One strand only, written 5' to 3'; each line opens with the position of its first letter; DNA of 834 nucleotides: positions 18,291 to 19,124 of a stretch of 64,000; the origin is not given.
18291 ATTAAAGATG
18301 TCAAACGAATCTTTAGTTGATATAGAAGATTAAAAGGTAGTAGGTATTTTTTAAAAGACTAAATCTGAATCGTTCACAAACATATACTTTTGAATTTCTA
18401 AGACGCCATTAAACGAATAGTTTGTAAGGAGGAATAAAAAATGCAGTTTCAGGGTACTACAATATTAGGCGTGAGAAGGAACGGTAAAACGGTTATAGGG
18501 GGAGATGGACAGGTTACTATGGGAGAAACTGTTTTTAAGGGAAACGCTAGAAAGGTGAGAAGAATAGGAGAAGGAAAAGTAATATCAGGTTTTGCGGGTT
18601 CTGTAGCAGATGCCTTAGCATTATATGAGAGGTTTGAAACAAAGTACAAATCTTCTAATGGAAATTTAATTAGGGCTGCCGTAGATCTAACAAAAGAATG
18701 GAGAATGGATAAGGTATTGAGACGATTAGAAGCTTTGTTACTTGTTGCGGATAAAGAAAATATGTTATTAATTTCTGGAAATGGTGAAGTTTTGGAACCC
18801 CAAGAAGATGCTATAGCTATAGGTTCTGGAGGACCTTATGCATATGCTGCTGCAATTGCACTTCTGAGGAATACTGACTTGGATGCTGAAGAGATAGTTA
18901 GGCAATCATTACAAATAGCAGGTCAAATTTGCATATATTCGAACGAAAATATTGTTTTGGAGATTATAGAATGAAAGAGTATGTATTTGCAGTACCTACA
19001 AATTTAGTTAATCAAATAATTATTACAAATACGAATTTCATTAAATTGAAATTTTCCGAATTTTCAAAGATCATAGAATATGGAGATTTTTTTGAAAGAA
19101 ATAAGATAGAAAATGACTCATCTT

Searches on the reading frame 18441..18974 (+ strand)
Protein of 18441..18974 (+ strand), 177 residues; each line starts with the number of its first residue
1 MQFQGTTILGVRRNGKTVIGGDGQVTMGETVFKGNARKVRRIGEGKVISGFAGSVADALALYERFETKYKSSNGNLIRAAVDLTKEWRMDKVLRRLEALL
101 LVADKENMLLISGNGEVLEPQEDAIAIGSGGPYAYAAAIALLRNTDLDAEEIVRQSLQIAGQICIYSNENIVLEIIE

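Call 56: find_homologous_proteins(query=window:18441-18974:+)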
Query window:18441-18974:+ (177 aa): 8000 proteins with E <= 0.001 among 8000 candidates; the best 120 are listed.
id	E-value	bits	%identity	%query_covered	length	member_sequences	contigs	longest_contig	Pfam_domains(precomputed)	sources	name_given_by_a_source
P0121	1.4e-106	371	100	100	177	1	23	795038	PF00227.32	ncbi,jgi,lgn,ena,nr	ncbi:MAG TPA: ATP-dependent protease subunit HslV [Defluviitoga sp.]|nr:ATP-dependent protease subun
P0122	1.5e-99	349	92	100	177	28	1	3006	PF00227.32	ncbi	-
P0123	3.7e-95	334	87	100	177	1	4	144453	PF00227.32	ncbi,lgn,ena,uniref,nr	ncbi:ATP-dependent protease subunit HslV [Petrotoga sp. 9PWA.NaAc.5.4]|uniref:ATP-dependent protease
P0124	4.6e-94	331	86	100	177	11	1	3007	PF00227.32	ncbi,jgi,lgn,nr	ncbi:MAG: ATP-dependent protease subunit HslV [Petrotoga mobilis]|nr:MAG: ATP-dependent protease sub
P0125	3.2e-93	328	84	100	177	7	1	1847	PF00227.32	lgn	-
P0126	7.4e-93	327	84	100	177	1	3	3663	PF00227.32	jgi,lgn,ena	jgi:ATP-dependent HslUV protease subunit HslV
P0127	1.5e-92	326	84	100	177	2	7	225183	PF00227.32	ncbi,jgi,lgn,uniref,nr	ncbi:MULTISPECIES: ATP-dependent protease subunit HslV [Petrotoga]|uniref:ATP-dependent protease sub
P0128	2.9e-92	325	84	100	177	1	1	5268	PF00227.32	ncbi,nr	ncbi:MAG: ATP-dependent protease subunit HslV [Thermotogota bacterium]|nr:ATP-dependent protease sub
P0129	1.0e-81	291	81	100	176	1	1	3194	PF00227.32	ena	-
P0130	1.9e-81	290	73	99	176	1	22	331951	PF00227.32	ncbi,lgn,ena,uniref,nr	ncbi:ATP-dependent protease subunit HslV [Geotoga petraea]|uniref:ATP-dependent protease subunit Hsl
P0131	3.9e-81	289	73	99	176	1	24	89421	PF00227.32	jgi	jgi:ATP-dependent HslUV protease subunit HslV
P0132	1.5e-80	287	73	99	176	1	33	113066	PF00227.32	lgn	-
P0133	3.0e-80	286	73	99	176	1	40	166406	PF00227.32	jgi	jgi:ATP-dependent HslUV protease subunit HslV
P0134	3.6e-80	286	73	99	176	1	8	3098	PF00227.32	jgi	jgi:ATP-dependent HslUV protease subunit HslV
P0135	5.9e-80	285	72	99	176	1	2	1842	PF00227.32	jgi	jgi:ATP-dependent HslUV protease subunit HslV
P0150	1.2e-74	268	72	99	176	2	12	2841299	PF00227.32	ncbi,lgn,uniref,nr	ncbi:ATP-dependent protease subunit HslV [Oceanotoga sp. DSM 15011]|uniref:ATP-dependent protease su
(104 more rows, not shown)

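Call 57: find_encoding_contigs(protein=P0127, flank=10000, max_places=4)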
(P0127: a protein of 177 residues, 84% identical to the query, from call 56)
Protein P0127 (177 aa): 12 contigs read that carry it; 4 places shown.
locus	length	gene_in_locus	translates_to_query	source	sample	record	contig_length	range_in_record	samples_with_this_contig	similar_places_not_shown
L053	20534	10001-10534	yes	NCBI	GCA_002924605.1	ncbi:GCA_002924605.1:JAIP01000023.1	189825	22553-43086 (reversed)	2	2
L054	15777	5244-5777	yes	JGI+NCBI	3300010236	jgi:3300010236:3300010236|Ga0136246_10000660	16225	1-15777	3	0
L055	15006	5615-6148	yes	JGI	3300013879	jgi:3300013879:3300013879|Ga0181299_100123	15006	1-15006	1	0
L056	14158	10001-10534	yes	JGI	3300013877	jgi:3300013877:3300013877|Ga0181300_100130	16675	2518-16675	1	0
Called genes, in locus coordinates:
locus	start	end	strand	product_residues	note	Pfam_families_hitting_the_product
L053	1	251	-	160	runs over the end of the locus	PF00583:Acetyltransf_1, PF13673:Acetyltransf_10, PF08445:FR47 (faint), PF13508:Acetyltransf_7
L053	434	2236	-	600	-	PF00012:HSP70, PF06723:MreB_Mbl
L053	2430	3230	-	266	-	PF00795:CN_hydrolase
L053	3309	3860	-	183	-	PF01812:5-FTHF_cyc-lig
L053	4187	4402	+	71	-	-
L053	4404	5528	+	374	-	PF01168:Ala_racemase_N, PF00842:Ala_racemase_C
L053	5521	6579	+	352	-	PF01336:tRNA_anti-codon, PF01966:HD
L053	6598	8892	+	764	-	PF01751:Toprim, PF01131:Topoisom_bac, PF01396:Zn_ribbon_Top1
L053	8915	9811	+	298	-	PF08443:RimK (faint), PF01820:Dala_Dala_lig_N (weak), PF02655:ATP-grasp_3, PF02222:ATP-grasp (weak), PF07478:Dala_Dala_lig_C, PF13535:ATP-grasp_4 (faint)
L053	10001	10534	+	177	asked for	PF00227:Proteasome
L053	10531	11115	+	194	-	-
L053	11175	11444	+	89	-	-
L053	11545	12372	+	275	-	PF02811:PHP (weak)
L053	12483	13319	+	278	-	PF04018:VCA0040-like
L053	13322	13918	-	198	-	PF02834:LigT_PEase (faint), PF13563:2_5_RNA_ligase2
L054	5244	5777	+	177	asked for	PF00227:Proteasome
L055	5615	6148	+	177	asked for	PF00227:Proteasome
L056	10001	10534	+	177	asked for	PF00227:Proteasome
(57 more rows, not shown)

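Call 58: find_encoding_contigs(protein=P0123, flank=10000, max_places=2)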
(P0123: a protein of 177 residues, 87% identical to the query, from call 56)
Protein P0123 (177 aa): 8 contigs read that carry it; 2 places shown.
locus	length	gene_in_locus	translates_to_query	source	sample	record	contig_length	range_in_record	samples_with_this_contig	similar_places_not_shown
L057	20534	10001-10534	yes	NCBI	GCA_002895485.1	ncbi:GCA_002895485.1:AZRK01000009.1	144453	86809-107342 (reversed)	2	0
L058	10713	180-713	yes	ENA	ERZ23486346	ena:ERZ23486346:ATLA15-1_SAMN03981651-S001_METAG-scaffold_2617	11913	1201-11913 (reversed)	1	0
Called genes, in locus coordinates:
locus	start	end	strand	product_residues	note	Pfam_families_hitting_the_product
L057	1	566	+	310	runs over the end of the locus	PF07894:SACK1 (faint), PF13091:PLDc_2, PF00614:PLDc (faint), PF13091:PLDc_2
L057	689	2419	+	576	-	PF00795:CN_hydrolase, PF02540:NAD_synthase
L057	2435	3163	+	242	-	-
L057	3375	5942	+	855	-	PF11897:DUF3417, PF00343:Phosphorylase, PF28476:GlgP_C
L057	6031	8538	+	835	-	PF00317:Ribonuc_red_lgN, PF02867:Ribonuc_red_lgC, PF12637:TSCPD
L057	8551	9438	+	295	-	PF08443:RimK (faint), PF01820:Dala_Dala_lig_N, PF02655:ATP-grasp_3, PF01071:GARS_A (weak), PF07478:Dala_Dala_lig_C, PF02222:ATP-grasp (faint), PF13535:ATP-grasp_4 (weak)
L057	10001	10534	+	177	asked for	PF00227:Proteasome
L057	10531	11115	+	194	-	-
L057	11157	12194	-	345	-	PF00005:ABC_tran, PF08352:oligo_HPY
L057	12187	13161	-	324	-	PF00005:ABC_tran, PF13304:AAA_21 (faint), PF08352:oligo_HPY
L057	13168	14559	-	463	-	PF12911:OppC_N (weak), PF00528:BPD_transp_1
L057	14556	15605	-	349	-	PF00528:BPD_transp_1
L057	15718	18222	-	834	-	PF00496:SBP_bac_5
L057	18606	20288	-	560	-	PF12911:OppC_N, PF00528:BPD_transp_1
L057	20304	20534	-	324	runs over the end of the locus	PF19300:BPD_transp_1_N, PF00528:BPD_transp_1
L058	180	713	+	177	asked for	PF00227:Proteasome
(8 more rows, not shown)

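Call 59: find_encoding_contigs(protein=P0130, flank=10000, max_places=1)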
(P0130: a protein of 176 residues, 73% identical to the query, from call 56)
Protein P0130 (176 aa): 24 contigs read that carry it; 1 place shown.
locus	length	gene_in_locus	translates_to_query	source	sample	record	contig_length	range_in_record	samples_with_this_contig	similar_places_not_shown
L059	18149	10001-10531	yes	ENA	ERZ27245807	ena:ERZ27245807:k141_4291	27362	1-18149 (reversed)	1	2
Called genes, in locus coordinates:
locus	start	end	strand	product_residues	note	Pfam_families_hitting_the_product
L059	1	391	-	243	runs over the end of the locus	PF03099:BPL_LplA_LipB, PF21948:LplA-B_cat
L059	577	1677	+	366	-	PF01098:FTSW_RODA_SPOVE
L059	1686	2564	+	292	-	PF07837:FTCD_N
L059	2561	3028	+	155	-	PF02590:SPOUT_MTase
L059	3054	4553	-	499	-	PF02074:Peptidase_M32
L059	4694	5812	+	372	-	PF01168:Ala_racemase_N, PF00842:Ala_racemase_C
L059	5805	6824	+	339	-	PF01336:tRNA_anti-codon, PF07514:TraI_2 (weak), PF01966:HD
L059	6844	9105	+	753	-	PF01751:Toprim, PF01131:Topoisom_bac, PF01396:Zn_ribbon_Top1, PF03119:DNA_ligase_ZBD (faint)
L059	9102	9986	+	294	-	PF01820:Dala_Dala_lig_N, PF02655:ATP-grasp_3, PF07478:Dala_Dala_lig_C, PF13535:ATP-grasp_4 (faint)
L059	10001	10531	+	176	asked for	PF00227:Proteasome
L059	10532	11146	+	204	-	PF00293:NUDIX (weak)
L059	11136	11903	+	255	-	PF00288:GHMP_kinases_N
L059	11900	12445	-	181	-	PF04069:OpuAC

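Call 60: find_encoding_contigs(protein=P0150, flank=10000, max_places=1)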
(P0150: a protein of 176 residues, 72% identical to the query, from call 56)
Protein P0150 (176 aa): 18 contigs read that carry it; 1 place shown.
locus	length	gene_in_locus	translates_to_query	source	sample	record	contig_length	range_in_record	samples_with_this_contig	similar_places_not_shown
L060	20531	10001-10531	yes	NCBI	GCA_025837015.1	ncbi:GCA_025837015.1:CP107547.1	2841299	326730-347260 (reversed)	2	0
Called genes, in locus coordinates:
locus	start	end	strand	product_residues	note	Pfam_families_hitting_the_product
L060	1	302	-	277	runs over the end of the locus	PF01048:PNP_UDP_1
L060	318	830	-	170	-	PF00156:Pribosyltran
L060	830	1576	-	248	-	PF03099:BPL_LplA_LipB, PF21948:LplA-B_cat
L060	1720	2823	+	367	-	PF01098:FTSW_RODA_SPOVE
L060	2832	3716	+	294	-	PF07837:FTCD_N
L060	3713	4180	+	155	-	PF02590:SPOUT_MTase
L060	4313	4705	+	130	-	-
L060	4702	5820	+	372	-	PF01168:Ala_racemase_N, PF00842:Ala_racemase_C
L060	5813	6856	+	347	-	PF01336:tRNA_anti-codon (faint), PF01966:HD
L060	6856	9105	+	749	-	PF01751:Toprim, PF01131:Topoisom_bac, PF01396:Zn_ribbon_Top1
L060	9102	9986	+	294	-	PF01820:Dala_Dala_lig_N, PF02655:ATP-grasp_3, PF07478:Dala_Dala_lig_C, PF08443:RimK (faint)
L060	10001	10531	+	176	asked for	PF00227:Proteasome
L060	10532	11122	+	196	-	PF00293:NUDIX (weak)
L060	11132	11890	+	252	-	PF00288:GHMP_kinases_N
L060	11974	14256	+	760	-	PF22673:MCP-like_PDC_1, PF01966:HD, PF13487:HD_5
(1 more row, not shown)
